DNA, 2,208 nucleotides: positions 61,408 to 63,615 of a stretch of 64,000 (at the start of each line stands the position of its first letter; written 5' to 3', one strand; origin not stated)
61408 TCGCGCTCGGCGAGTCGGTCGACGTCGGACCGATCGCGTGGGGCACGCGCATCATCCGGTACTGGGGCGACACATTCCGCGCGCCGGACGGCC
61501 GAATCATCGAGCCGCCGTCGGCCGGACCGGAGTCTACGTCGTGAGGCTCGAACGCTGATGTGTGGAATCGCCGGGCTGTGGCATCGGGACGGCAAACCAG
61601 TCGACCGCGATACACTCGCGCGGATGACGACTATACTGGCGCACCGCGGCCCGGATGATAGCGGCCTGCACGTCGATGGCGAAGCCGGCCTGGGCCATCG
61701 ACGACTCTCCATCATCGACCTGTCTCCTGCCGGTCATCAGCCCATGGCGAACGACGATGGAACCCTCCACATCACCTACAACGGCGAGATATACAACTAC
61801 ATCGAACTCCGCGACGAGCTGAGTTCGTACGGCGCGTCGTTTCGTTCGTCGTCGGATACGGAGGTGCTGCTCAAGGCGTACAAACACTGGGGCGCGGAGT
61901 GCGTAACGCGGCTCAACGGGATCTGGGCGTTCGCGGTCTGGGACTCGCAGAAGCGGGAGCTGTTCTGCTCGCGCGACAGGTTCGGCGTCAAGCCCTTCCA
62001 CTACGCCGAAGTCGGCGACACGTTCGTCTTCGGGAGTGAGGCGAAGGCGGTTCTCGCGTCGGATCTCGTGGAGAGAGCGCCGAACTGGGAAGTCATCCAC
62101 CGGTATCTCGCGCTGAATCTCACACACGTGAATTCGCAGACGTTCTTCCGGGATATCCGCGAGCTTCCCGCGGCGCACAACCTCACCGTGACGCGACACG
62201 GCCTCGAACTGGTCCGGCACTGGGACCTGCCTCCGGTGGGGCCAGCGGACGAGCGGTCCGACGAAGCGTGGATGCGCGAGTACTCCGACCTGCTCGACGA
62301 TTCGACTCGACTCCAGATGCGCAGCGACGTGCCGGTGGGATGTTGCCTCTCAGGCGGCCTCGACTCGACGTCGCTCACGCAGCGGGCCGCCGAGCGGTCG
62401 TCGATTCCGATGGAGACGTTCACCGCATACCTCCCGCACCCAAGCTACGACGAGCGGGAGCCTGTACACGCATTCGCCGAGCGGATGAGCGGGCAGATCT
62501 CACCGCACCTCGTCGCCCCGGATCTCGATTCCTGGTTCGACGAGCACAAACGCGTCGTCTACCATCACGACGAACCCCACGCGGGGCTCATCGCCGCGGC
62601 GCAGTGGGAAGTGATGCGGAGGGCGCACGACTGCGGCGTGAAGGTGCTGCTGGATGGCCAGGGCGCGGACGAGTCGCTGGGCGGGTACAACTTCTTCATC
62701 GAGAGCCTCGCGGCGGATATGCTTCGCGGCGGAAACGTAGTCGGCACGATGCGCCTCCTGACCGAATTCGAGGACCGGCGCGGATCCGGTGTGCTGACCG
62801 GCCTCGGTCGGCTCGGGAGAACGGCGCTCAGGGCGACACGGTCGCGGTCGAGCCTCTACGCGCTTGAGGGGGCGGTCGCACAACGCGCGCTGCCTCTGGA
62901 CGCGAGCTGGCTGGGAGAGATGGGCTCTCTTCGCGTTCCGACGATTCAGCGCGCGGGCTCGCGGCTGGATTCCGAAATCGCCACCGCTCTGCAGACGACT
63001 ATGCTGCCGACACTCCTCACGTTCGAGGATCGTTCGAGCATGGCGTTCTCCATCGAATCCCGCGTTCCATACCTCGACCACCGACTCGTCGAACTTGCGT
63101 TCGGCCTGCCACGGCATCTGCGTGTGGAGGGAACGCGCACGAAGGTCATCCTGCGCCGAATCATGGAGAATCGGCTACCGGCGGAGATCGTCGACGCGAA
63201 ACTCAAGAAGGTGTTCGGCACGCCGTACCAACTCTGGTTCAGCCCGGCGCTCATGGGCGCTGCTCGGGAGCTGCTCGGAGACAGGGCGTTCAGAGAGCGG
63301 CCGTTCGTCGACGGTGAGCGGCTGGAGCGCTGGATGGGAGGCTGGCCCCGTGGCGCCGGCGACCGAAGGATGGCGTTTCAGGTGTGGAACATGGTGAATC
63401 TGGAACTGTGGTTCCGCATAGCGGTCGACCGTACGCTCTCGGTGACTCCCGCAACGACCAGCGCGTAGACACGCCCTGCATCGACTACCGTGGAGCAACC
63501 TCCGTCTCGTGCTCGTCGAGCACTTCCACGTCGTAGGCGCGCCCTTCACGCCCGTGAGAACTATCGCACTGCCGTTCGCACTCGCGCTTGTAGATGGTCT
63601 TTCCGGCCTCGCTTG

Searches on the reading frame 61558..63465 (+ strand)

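Call 91: search_protein_families(library=ncbifam, proteins=[window:61558-63465:+], max_evalue=0.00001)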
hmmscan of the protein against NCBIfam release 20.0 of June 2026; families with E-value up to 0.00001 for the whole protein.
window:61558-63465:+ (636 aa): 9 families
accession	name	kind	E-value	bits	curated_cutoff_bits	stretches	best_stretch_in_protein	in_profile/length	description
TIGR01536.1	asn_synth_AEB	equivalog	5.2e-130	434.9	267.1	1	2-547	1-512/517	asparagine synthase (glutamine-hydrolyzing)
TIGR03108.1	eps_aminotran_1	hypoth_equivalog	5.4e-118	395.3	816.9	2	1-381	1-378/628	XrtA/PEP-CTERM system amidotransferase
NF033535.1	lass_lactam_cya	exception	3.1e-101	339.9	525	2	1-375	1-377/668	lasso peptide isopeptide bond-forming cyclase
TIGR03104.1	trio_amidotrans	equivalog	1.8e-98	330.3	570.1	2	1-382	1-385/589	N-acetylglutaminylglutamine amidotransferase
NF006949.0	PRK09431.1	equivalog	2.4e-71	240.9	499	3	1-166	1-166/554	asparagine synthase B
NF033561.1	macrolact_Ik_Al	subfamily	2.9e-22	79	300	1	124-553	82-493/561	albusnodin/ikarugamycin family macrolactam cyclase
TIGR01134.1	purF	equivalog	5.4e-12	45.8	350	1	39-169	62-204/432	amidophosphoribosyltransferase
NF001484.0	PRK00331.1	subfamily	9.6e-08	30.9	381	1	39-140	63-176/601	isomerizing glutamine--fructose-6-phosphate transaminase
TIGR01135.1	glmS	equivalog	4.2e-07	28.8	418.05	1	41-141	64-176/607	glutamine--fructose-6-phosphate transaminase (isomerizing)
